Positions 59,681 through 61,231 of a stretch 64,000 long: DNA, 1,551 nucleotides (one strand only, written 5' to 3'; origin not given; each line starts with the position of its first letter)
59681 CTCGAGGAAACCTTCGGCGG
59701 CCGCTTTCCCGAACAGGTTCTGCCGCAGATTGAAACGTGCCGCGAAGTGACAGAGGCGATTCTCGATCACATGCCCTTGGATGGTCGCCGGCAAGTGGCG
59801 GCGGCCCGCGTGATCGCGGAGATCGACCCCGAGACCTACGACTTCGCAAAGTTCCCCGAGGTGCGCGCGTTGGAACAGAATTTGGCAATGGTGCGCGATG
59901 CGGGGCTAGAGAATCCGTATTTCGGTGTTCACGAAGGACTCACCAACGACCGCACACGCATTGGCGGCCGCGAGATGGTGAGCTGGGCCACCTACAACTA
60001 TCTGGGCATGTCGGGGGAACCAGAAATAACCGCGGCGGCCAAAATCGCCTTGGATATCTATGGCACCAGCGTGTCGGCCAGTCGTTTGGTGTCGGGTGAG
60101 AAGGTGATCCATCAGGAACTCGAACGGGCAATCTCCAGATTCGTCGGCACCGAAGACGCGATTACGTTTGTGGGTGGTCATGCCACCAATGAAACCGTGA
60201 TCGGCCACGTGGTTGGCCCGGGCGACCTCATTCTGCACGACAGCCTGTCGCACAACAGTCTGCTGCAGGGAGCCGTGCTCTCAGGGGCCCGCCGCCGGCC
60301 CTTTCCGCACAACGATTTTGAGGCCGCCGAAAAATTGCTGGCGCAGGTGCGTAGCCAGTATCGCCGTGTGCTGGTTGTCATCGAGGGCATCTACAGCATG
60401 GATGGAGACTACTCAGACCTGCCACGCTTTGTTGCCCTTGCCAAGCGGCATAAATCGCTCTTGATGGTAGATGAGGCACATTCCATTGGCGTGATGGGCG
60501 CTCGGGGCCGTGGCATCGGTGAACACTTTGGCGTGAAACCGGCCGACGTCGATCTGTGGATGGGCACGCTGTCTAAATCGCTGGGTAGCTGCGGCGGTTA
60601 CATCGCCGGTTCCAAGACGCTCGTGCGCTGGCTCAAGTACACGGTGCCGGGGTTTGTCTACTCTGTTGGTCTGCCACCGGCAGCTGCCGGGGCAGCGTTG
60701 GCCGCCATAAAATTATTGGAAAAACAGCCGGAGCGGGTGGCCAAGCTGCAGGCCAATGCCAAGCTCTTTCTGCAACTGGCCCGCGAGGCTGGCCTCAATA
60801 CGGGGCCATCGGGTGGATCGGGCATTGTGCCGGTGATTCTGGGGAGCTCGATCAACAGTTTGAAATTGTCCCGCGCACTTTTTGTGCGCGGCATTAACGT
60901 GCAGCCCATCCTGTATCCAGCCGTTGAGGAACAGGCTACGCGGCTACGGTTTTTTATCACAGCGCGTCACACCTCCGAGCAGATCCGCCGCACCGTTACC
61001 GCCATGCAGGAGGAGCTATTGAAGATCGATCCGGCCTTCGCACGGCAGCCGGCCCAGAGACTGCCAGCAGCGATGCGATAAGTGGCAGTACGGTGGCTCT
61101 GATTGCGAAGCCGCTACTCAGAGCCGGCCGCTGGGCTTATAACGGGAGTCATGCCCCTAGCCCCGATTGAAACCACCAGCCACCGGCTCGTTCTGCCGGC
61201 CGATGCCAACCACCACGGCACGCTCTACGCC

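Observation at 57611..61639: Single-polypeptide FAAL / carrier / alpha-oxoamine synthase with a dedicated thioesterase: a candidate long-chain amino-ketone (sphingoid-base-like) lipid pathway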

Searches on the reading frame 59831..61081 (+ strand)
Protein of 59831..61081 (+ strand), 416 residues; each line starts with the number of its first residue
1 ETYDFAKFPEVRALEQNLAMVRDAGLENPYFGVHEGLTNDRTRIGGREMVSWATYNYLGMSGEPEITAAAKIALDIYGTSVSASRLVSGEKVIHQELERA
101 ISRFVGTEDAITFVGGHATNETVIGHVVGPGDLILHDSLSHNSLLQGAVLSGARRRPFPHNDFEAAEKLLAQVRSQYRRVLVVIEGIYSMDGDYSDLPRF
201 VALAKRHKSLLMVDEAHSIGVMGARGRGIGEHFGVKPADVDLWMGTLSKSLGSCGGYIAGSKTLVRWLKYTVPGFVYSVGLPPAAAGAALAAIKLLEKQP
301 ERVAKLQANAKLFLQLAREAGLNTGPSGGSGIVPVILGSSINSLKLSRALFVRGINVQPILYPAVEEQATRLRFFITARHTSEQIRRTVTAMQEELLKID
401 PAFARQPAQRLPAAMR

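Call 13: search_solved_structures(query=window:59831-61081:+, max_evalue=1e-10, show_alignments=3)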
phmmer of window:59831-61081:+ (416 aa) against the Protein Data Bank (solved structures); distinct sequences matched with E-value up to 1e-10: 54.
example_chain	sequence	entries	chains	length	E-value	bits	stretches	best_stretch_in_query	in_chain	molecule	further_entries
8s1y_A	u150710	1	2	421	5e-67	230.1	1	38-393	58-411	8-amino-7-oxononanoate synthase/2-amino-3-ketobutyrate coenzyme A ligase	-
7poa_A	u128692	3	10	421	1.3e-66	228.7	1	38-393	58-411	8-amino-7-oxononanoate synthase/2-amino-3-ketobutyrate coenzyme A ligase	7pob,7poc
7yjo_B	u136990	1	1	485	1.3e-65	225.4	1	48-391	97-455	Long chain base biosynthesis protein 2a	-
7yjk_B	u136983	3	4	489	1.3e-65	225.4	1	48-391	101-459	Long chain base biosynthesis protein 2a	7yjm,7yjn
3a2b_A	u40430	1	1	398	2.4e-63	218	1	30-392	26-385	Serine palmitoyltransferase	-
8guh_A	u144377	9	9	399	2.4e-63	218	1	30-392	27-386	Serine palmitoyltransferase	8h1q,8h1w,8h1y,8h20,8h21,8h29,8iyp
7k0i_B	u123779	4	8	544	1.5e-62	215.4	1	49-389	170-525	Serine palmitoyltransferase 2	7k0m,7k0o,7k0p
6m4n_B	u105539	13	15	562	1.5e-62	215.4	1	49-390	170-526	Serine palmitoyltransferase 2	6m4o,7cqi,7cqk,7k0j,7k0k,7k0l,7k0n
1fc4_A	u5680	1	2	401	7.3e-62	213.1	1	37-392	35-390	2-AMINO-3-KETOBUTYRATE CONENZYME A LIGASE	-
2x8u_A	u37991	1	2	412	1.4e-61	212.2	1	23-389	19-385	SERINE PALMITOYLTRANSFERASE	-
3tqx_A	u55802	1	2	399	3.6e-57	197.6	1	38-392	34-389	2-amino-3-ketobutyrate coenzyme A ligase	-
2jg2_A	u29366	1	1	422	9.3e-57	196.3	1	21-389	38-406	SERINE PALMITOYLTRANSFERASE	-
2w8j_A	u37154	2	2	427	9.6e-57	196.2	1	21-389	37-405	SERINE PALMITOYLTRANSFERASE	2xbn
2jgt_A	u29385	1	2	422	1.3e-56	195.8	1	21-389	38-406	SERINE PALMITOYLTRANSFERASE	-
2w8t_A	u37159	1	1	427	1.8e-56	195.4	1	21-389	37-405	SERINE PALMITOYLTRANSFERASE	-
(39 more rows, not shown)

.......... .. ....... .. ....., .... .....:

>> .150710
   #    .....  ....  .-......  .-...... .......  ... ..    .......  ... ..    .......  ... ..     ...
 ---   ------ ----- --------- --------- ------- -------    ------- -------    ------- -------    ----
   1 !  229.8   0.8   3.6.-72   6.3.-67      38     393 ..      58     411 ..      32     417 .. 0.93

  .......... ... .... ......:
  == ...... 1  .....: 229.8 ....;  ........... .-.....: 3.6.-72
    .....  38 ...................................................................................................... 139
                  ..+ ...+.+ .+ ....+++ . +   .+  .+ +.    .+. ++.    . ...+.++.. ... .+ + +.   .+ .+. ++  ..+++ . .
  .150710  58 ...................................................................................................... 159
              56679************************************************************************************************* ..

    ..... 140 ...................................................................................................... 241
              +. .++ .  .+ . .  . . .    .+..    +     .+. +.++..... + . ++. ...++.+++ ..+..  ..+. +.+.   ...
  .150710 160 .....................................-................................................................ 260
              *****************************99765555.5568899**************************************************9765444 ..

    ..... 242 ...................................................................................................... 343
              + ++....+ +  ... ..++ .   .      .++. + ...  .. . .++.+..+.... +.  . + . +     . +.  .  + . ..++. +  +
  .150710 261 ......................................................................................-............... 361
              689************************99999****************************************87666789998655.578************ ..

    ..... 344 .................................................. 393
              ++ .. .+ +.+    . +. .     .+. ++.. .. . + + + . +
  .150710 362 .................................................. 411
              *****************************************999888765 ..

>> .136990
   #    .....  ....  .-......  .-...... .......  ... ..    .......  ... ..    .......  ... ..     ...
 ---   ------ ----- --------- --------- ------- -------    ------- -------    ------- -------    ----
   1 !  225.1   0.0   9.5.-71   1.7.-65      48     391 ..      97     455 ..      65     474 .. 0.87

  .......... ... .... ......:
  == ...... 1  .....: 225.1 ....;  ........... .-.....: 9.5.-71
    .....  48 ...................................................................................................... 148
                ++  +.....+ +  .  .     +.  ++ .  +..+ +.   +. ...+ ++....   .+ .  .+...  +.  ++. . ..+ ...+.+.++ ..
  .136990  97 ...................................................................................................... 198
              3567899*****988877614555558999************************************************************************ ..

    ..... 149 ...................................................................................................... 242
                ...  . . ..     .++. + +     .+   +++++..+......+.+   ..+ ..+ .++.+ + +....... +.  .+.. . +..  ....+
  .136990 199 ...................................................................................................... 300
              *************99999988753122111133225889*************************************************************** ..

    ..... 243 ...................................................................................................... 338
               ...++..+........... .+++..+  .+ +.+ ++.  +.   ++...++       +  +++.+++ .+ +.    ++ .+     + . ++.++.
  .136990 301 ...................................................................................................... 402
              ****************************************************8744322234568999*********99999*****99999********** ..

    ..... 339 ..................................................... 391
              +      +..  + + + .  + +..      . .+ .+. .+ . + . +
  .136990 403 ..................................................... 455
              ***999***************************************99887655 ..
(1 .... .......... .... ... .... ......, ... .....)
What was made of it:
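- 59972..61003 (+): PLP-dependent alpha-oxoamine synthase domain, residues 788-1131. Catalytic residues are His881, Asp954, His957, Lys989 (codon 60575-60577) and Arg1113. Solved relatives: Thermus AOS 230 bits, LCB2a 225, Spt 218, Kbl 213, E. coli BioF 164 (call 13).
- CqsA is the most distant solved relative, at 70 bits against 213-230 for Kbl, Spt and the Thermus AOS (call 13). E. coli BioF is a weaker solved match (164 bits) than Spt, Kbl or LCB2a (213-230 bits) (call 13).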

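Call 27: search_dna_similar(query=window:59831-61081:+, collection=plasmids, mode=protein, max_rows=60, max_evalue=1e-30)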
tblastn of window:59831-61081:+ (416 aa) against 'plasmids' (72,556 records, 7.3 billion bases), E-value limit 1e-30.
Records with a match: 680; places in all: 752; records where one place covers at least 80% of the query: 662.
Best place of each record, by identity: <60% 680.
By first word of the organism name: Ralstonia 112; Rhizobium 80; Sinorhizobium 49; Burkholderia 45; Bacillus 42; Streptomyces 22; Mesorhizobium 19; Bradyrhizobium 17; Roseomonas 16; Acinetobacter 14; and 93 more.
By predicted mobility (MOB-suite, as given by PLSDB): non-mobilizable 403; mobilizable 150; conjugative 127.
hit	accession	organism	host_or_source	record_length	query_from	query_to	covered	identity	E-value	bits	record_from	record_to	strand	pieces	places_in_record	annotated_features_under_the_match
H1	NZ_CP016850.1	Pseudomonas sp. TMW 2.1634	cell culture,poultry meat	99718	3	410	98%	56.5%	5e-138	442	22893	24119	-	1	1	aminotransferase class I/II-fold pyridoxal phosphate-dependent enzyme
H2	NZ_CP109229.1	Streptomyces anthocyanicus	-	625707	1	398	96%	54.5%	4e-137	440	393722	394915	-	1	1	aminotransferase class I/II-fold pyridoxal phosphate-dependent enzyme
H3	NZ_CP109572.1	Streptomyces anthocyanicus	-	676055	1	398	96%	54.3%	1e-136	439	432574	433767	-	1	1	aminotransferase class I/II-fold pyridoxal phosphate-dependent enzyme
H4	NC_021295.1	Caballeronia insecticola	-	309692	16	394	91%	56.9%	1e-134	433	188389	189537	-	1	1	aminotransferase class I/II-fold pyridoxal phosphate-dependent enzyme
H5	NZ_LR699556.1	Paraburkholderia dioscoreae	-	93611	5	393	94%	55.3%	2e-133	429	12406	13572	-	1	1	aminotransferase class I/II-fold pyridoxal phosphate-dependent enzyme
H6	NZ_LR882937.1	Planktothrix agardhii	-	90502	1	398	96%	53.8%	1e-139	447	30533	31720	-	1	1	type I polyketide synthase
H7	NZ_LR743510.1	Methylobacterium bullatum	-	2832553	5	400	95%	51.5%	4e-123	400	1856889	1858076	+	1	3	none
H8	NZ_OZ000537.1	Shinella sp. WSC3-e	-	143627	5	397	94%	50.9%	2e-113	372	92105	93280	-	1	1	aminotransferase class I/II-fold pyridoxal phosphate-dependent enzyme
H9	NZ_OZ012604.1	Shinella sp. WSD5-1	-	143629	5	397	94%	50.9%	2e-113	372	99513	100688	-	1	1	aminotransferase class I/II-fold pyridoxal phosphate-dependent enzyme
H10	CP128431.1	Microbulbifer sp. MKSA007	Smenospongia aurea,bacteria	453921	5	396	94%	49.2%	3e-123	400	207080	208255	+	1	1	aminotransferase class I/II-fold pyridoxal phosphate-dependent enzyme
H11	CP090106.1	Sinorhizobium meliloti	Medicago,Cell culture,Plant nodule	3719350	5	396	94%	48.7%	1e-112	369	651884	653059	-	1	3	pyridoxal phosphate-dependent aminotransferase family protein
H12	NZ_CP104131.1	Sinorhizobium sp. K101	Phaseolus vulgaris,cell ...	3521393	5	396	94%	48.7%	2e-112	369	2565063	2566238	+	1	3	none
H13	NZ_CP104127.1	Sinorhizobium sp. M103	Phaseolus vulgaris,cell ...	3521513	5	396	94%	48.7%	2e-112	369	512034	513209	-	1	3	none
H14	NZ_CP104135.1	Sinorhizobium sp. C101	Phaseolus vulgaris,cell ...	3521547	5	396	94%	48.7%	2e-112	369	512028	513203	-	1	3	none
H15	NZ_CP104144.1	Rhizobium sullae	Sulla coronaria,cell culture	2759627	5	396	94%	48.5%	2e-110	363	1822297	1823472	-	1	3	record has no annotation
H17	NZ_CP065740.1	Bacillus tropicus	-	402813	29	396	88%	49.2%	8e-116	379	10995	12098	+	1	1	aminotransferase class I/II-fold pyridoxal phosphate-dependent enzyme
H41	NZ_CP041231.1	Bacteroides xylanisolvens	Homo sapiens,cell culture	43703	14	392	91%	34.5%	6e-64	229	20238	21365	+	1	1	aminotransferase class I/II-fold pyridoxal phosphate-dependent enzyme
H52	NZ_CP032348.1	Azospirillum brasilense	soil sample,Agricultural field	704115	41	394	85%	36.8%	9e-51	191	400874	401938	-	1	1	bioF: 8-amino-7-oxononanoate synthase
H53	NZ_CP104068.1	Alicyclobacillus fastidiosus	cell culture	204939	10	391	92%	34.0%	5e-58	212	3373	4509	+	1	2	bioF: 8-amino-7-oxononanoate synthase | bioA: adenosylmethionine--8-amino-7-oxononanoate transaminase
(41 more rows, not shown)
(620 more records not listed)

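Call 28: get_annotated_region(hit=H6, flank=9000)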
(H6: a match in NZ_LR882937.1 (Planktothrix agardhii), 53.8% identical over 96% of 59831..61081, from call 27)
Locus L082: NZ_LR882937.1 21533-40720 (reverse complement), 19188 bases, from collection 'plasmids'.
description: Planktothrix agardhii strain NIVA-CYA126/8 plasmid p3
organism: Planktothrix agardhii (NCBI taxid 1160)
taxonomy: Bacteria; Cyanobacteriota; Cyanophyceae; Oscillatoriales; Microcoleaceae; Planktothrix; Planktothrix agardhii
host: -; source: -; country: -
typing (MOB-suite, as given by PLSDB): non-mobilizable
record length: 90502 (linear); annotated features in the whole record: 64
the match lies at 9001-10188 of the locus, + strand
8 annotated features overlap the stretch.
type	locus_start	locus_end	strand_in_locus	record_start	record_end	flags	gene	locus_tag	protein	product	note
CDS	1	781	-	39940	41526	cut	-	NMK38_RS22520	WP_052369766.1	glycosyltransferase family 39 protein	-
CDS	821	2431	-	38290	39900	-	-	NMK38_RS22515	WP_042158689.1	alpha/beta hydrolase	-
CDS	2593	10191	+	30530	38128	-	-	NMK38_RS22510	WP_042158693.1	type I polyketide synthase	-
CDS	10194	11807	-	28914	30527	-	-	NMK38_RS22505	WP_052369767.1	glycosyltransferase family 39 protein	-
CDS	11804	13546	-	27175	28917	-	-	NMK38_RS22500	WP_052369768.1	hypothetical protein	-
CDS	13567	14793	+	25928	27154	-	-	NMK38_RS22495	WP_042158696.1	glycosyltransferase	-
CDS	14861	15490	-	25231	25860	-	-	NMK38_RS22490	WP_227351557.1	SRPBCC family protein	-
CDS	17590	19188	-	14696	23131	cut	-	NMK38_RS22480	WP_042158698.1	type I polyketide synthase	-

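Call 29: get_annotated_region(hit=H1, flank=7000)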
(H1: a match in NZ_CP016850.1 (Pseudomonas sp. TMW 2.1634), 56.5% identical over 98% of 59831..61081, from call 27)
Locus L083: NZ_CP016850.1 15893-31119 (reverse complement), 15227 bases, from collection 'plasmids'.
description: Pseudomonas sp. TMW 2.1634 plasmid pL21564-1, complete sequence
organism: Pseudomonas sp. TMW 2.1634 (NCBI taxid 1886807)
taxonomy: Bacteria; Pseudomonadota; Gammaproteobacteria; Pseudomonadales; Pseudomonadaceae; Pseudomonas; Pseudomonas sp. TMW 2.1634
host: -; source: cell culture,poultry meat; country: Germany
typing (MOB-suite, as given by PLSDB): mobilizable; replicon rep_cluster_604; relaxase MOBP
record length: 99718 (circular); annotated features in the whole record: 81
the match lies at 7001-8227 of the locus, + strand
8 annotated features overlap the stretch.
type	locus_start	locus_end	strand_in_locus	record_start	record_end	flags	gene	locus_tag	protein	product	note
CDS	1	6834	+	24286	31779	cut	-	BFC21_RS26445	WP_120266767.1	type I polyketide synthase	-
CDS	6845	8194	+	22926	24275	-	-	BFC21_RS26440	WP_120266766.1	aminotransferase class I/II-fold pyridoxal phosphate-dependent enzyme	-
CDS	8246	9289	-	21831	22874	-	-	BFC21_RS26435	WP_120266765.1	phytanoyl-CoA dioxygenase family protein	-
CDS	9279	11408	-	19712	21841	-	-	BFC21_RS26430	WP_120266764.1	capsular polysaccharide biosynthesis protein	-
CDS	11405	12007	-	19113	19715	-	-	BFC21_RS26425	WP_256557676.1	GNAT family N-acetyltransferase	-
CDS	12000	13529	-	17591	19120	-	-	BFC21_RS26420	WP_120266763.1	LTA synthase family protein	-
CDS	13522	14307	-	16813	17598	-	-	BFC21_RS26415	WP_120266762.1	SDR family NAD(P)-dependent oxidoreductase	-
CDS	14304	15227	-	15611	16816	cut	-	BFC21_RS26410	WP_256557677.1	capsular biosynthesis protein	-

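Call 30: get_annotated_region(hit=H11, flank=9000)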
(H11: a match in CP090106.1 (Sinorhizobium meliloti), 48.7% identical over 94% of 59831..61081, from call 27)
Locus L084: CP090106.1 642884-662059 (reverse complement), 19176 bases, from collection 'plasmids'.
description: Sinorhizobium meliloti strain Ak57 plasmid pSymB, complete sequence
organism: Sinorhizobium meliloti (NCBI taxid 382)
taxonomy: Bacteria; Pseudomonadota; Alphaproteobacteria; Hyphomicrobiales; Rhizobiaceae; Sinorhizobium; Sinorhizobium meliloti
host: -; source: Medicago,Cell culture,Plant nodule; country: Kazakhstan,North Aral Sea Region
typing (MOB-suite, as given by PLSDB): non-mobilizable
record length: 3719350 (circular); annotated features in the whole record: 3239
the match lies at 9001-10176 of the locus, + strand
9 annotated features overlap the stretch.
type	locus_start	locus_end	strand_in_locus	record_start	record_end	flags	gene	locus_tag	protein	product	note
CDS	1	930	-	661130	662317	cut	-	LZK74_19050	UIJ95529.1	polysaccharide export protein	-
CDS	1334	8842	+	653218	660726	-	-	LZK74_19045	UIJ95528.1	SDR family NAD(P)-dependent oxidoreductase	-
CDS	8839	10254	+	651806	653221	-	-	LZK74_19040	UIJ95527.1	pyridoxal phosphate-dependent aminotransferase family protein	-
CDS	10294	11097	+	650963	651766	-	-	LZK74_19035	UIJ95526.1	SDR family oxidoreductase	-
CDS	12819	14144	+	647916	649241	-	-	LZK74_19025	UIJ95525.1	capsule biosynthesis protein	-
CDS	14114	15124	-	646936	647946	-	-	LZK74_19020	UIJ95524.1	KpsF/GutQ family sugar-phosphate isomerase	-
CDS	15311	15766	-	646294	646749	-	-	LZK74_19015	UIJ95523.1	Rrf2 family transcriptional regulator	-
CDS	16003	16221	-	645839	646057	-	-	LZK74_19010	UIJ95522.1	hypothetical protein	-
CDS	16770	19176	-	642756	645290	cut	secD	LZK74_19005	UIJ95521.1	protein translocase subunit SecD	-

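Call 31: get_annotated_region(hit=H2, flank=8000)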
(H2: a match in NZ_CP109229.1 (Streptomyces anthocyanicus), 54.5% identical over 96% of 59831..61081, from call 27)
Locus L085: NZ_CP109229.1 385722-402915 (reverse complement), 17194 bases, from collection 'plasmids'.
description: Streptomyces anthocyanicus strain NBC 01668 plasmid unnamed1, complete sequence
organism: Streptomyces anthocyanicus (NCBI taxid 68174)
taxonomy: Bacteria; Actinomycetota; Actinomycetes; Kitasatosporales; Streptomycetaceae; Streptomyces; Streptomyces anthocyanicus
host: -; source: -; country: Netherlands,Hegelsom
typing (MOB-suite, as given by PLSDB): non-mobilizable
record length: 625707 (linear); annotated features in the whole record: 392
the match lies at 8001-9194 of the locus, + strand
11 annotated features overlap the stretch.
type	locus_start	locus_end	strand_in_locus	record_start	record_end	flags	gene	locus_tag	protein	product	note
CDS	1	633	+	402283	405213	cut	-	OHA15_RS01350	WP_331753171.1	AAA family ATPase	-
CDS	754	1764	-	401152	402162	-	-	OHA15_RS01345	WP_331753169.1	hypothetical protein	-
CDS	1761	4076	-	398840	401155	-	-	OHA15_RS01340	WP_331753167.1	MMPL family transporter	-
CDS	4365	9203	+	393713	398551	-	-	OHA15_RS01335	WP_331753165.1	aminotransferase class I/II-fold pyridoxal phosphate-dependent enzyme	GO:0009058 - biosynthetic process [Evidence IEA]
CDS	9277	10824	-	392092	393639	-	-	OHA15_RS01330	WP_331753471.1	LCP family protein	GO:0070726 - cell wall assembly [Evidence IEA]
CDS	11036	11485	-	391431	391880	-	-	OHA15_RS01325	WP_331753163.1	SsgA family sporulation/cell division regulator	-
CDS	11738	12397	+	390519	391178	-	-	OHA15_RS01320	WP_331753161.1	response regulator transcription factor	GO:0000160 - phosphorelay signal transduction system [Evidence IEA]; GO:0006355 - regulation of DNA-templated ...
CDS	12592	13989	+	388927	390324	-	-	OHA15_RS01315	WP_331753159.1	CHASE3 domain-containing protein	-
CDS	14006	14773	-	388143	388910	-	-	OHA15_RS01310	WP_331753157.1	GNAT family N-acetyltransferase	-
CDS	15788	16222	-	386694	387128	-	-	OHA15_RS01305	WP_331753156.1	PGPGW domain-containing protein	-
CDS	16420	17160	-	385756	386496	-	-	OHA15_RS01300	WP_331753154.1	DUF4232 domain-containing protein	-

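Call 32: get_annotated_region(hit=H17, flank=8000)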
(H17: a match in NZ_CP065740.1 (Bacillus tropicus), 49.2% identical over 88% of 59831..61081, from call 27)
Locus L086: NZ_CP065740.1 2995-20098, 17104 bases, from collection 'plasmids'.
description: Bacillus tropicus strain FDAARGOS_920 plasmid unnamed, complete sequence
organism: Bacillus tropicus (NCBI taxid 2026188)
taxonomy: Bacteria; Bacillota; Bacilli; Bacillales; Bacillaceae; Bacillus; Bacillus tropicus
host: -; source: -; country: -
typing (MOB-suite, as given by PLSDB): non-mobilizable; replicon rep_cluster_164
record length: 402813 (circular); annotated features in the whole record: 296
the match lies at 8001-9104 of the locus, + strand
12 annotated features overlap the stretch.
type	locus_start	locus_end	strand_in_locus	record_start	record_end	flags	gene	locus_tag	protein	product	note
CDS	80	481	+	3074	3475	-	tnpA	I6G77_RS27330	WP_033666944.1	IS200/IS605 family transposase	-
CDS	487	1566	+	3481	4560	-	-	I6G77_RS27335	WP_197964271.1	RNA-guided endonuclease TnpB family protein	-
CDS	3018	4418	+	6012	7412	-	-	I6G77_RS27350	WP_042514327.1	zinc dependent phospholipase C family protein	-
CDS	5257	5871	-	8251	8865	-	-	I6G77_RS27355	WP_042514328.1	TetR/AcrR family transcriptional regulator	GO:0006355 - regulation of DNA-templated transcription [Evidence IEA]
CDS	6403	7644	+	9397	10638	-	-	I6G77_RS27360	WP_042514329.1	glycosyl transferase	-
CDS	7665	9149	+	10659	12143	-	-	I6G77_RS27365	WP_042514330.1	aminotransferase class I/II-fold pyridoxal phosphate-dependent enzyme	GO:0009058 - biosynthetic process [Evidence IEA]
CDS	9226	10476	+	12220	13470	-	-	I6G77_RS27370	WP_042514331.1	class I SAM-dependent methyltransferase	-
CDS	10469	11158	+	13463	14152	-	-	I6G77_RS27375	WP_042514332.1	ABC transporter ATP-binding protein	-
CDS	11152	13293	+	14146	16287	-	-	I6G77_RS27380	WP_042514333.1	ABC transporter permease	-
CDS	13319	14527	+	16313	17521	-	-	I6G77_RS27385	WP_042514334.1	beta-ketoacyl-[acyl-carrier-protein] synthase family protein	GO:0006633 - fatty acid biosynthetic process [Evidence IEA]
CDS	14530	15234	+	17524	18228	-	-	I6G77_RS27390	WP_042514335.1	4'-phosphopantetheinyl transferase superfamily protein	-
CDS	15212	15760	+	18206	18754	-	-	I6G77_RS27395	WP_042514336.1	DinB family protein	-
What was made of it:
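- Other clade members sit beside GT39, LCP, LTA-synthase or GT genes (calls 28, 29, 31, 32).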
